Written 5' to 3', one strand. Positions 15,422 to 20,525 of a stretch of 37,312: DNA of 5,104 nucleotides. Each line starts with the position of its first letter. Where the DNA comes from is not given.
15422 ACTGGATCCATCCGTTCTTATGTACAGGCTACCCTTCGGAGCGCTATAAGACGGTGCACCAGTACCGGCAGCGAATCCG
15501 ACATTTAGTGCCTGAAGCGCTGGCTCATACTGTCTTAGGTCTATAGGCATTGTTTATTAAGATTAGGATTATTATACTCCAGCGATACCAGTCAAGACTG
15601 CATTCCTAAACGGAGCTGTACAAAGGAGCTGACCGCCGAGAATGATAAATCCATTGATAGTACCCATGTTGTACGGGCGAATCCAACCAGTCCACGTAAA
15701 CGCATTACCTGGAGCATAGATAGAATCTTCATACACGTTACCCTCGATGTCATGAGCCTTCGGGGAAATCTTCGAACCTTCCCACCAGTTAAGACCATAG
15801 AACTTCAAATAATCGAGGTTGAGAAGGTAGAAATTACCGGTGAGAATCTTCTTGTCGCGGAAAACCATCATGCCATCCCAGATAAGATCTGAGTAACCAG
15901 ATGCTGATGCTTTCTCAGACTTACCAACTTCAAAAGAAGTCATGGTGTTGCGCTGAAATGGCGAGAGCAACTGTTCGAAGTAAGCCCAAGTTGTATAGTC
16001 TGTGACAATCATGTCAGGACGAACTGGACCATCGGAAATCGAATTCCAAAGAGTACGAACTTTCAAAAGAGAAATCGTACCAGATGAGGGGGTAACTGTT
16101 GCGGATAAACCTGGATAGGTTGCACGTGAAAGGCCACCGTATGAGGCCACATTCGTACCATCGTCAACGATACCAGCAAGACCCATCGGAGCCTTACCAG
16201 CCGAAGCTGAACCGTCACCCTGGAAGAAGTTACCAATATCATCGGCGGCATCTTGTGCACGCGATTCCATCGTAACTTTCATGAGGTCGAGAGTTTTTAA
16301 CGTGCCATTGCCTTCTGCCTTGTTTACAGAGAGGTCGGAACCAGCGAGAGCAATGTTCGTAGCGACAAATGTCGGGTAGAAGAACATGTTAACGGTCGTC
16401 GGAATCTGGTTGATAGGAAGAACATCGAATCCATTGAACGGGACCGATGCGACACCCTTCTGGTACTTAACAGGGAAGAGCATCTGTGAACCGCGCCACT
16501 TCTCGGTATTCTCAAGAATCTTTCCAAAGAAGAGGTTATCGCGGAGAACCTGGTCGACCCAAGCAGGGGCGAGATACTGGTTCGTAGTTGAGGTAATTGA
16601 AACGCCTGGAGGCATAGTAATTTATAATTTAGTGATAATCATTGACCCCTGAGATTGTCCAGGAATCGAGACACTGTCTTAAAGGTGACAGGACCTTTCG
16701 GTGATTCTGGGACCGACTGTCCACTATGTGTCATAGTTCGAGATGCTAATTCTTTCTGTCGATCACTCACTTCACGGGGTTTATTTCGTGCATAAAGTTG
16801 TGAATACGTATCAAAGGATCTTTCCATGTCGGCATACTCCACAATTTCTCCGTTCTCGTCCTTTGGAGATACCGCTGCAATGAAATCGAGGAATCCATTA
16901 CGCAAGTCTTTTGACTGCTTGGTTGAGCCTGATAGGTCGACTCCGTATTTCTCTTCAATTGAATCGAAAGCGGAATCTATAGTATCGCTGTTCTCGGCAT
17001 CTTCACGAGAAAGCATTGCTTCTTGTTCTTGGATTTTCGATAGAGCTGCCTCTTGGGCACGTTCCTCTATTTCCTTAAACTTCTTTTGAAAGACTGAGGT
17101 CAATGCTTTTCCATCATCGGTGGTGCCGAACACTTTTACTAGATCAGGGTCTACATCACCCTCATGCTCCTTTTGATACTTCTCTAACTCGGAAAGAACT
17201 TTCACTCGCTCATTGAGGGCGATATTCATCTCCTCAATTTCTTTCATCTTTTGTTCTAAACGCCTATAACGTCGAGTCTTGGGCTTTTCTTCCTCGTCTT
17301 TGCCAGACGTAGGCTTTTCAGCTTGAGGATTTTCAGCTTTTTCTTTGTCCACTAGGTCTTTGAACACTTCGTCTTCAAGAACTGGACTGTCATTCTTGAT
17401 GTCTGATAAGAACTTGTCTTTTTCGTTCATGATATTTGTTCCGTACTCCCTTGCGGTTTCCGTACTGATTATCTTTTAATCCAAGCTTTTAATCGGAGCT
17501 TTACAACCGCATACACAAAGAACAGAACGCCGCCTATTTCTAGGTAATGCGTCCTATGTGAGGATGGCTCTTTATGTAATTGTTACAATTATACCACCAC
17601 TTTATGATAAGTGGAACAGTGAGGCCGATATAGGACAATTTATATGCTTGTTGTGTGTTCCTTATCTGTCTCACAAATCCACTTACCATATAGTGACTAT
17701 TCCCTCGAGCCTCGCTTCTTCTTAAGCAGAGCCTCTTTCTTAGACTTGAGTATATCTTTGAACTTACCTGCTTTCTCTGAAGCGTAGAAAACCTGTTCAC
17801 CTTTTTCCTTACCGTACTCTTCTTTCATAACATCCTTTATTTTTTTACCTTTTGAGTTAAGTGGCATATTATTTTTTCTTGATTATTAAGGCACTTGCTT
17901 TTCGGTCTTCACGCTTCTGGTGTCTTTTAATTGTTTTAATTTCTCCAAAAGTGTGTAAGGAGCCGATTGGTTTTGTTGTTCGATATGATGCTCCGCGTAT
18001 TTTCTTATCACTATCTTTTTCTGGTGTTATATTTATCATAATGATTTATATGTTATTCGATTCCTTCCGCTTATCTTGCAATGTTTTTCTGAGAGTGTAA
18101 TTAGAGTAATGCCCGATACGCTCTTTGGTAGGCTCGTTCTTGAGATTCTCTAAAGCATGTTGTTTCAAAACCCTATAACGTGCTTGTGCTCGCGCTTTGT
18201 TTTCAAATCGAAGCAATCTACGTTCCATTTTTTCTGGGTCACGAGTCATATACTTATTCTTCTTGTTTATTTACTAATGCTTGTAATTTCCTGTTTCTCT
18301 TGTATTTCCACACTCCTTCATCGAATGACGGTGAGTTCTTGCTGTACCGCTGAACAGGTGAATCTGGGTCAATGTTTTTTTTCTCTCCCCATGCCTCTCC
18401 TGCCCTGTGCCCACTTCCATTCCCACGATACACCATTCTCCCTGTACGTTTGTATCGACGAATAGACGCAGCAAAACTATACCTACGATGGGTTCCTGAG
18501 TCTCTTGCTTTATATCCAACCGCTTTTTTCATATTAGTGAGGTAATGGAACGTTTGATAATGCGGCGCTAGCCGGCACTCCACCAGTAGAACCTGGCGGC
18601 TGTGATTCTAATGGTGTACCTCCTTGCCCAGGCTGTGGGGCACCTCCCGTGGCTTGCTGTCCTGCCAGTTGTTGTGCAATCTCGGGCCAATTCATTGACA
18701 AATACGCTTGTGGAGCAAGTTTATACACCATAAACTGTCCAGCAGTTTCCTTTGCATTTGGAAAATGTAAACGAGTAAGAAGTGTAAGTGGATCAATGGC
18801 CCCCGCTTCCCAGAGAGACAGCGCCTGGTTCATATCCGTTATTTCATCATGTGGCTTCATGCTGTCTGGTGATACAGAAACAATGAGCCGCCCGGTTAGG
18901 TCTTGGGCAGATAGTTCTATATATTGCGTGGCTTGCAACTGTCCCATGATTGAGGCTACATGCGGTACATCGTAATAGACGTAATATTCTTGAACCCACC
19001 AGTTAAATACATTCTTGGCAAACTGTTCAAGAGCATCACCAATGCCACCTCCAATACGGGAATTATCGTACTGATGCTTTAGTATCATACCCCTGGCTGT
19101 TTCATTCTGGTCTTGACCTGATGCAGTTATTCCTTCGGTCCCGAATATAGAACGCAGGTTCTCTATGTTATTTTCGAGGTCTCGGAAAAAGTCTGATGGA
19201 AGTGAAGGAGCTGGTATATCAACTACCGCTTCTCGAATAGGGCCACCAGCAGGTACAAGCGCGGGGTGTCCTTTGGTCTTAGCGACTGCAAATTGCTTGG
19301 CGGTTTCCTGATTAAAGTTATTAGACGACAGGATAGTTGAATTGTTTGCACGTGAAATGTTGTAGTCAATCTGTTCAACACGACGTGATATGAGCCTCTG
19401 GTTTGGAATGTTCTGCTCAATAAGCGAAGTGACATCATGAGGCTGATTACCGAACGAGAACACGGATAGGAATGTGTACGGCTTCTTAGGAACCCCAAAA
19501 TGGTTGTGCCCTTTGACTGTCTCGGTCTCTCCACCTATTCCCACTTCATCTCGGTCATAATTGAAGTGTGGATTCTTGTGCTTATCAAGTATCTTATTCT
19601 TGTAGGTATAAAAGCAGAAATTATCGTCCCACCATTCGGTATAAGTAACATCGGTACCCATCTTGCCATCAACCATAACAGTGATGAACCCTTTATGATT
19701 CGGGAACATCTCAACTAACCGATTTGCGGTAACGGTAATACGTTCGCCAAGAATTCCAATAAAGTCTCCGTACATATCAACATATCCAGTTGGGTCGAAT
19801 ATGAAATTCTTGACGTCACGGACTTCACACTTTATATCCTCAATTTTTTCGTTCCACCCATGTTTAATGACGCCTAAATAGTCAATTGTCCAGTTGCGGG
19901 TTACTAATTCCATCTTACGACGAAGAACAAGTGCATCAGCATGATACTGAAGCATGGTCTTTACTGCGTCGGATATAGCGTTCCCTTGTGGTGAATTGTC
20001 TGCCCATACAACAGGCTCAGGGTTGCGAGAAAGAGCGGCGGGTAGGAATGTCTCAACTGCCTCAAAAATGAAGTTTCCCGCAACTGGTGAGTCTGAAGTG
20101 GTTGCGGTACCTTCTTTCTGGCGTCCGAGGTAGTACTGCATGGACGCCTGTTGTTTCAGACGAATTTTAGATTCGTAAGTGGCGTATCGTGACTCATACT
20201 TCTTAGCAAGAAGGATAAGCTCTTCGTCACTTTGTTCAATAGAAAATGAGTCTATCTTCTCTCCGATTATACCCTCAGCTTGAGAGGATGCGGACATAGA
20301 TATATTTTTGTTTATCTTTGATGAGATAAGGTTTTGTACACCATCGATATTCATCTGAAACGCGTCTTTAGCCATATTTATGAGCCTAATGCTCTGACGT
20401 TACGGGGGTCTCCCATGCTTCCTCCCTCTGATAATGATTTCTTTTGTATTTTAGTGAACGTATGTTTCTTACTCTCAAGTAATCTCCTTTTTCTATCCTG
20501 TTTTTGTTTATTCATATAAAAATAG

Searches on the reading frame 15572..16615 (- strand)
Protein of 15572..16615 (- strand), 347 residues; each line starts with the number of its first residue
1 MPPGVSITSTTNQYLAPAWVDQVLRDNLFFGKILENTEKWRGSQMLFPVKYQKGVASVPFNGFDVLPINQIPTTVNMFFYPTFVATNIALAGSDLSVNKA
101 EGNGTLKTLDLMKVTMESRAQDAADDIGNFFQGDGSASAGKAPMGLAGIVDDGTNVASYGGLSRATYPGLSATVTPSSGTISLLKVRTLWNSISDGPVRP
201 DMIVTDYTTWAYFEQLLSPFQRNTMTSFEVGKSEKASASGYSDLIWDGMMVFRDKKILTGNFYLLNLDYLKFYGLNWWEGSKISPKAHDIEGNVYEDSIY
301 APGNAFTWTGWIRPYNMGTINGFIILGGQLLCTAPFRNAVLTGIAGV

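Call 7: search_protein_families(library=phrogs, proteins=[window:15572-16615:-], max_evalue=0.001)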
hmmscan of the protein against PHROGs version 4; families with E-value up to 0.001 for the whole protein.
window:15572-16615:- (347 aa): 1 family
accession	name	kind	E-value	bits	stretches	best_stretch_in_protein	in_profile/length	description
phrog_9953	-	head and packaging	1.9e-34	120.5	1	7-343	12-328/329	major head protein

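Call 84: search_protein_families(library=pfam, proteins=[window:15572-16615:-], max_evalue=0.001)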
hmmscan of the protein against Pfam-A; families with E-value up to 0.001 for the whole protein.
window:15572-16615:- (347 aa): 0 families

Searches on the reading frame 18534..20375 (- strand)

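Call 7: search_protein_families(library=phrogs, proteins=[window:18534-20375:-], max_evalue=0.001)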
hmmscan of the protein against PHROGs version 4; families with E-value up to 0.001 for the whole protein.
window:18534-20375:- (613 aa): 1 family
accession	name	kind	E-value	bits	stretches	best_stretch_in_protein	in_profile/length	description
phrog_156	-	head and packaging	1.9e-12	47.4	1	315-574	310-585/681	portal protein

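Call 84: search_protein_families(library=pfam, proteins=[window:18534-20375:-], max_evalue=0.001)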
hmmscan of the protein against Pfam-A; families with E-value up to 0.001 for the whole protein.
window:18534-20375:- (613 aa): 0 families
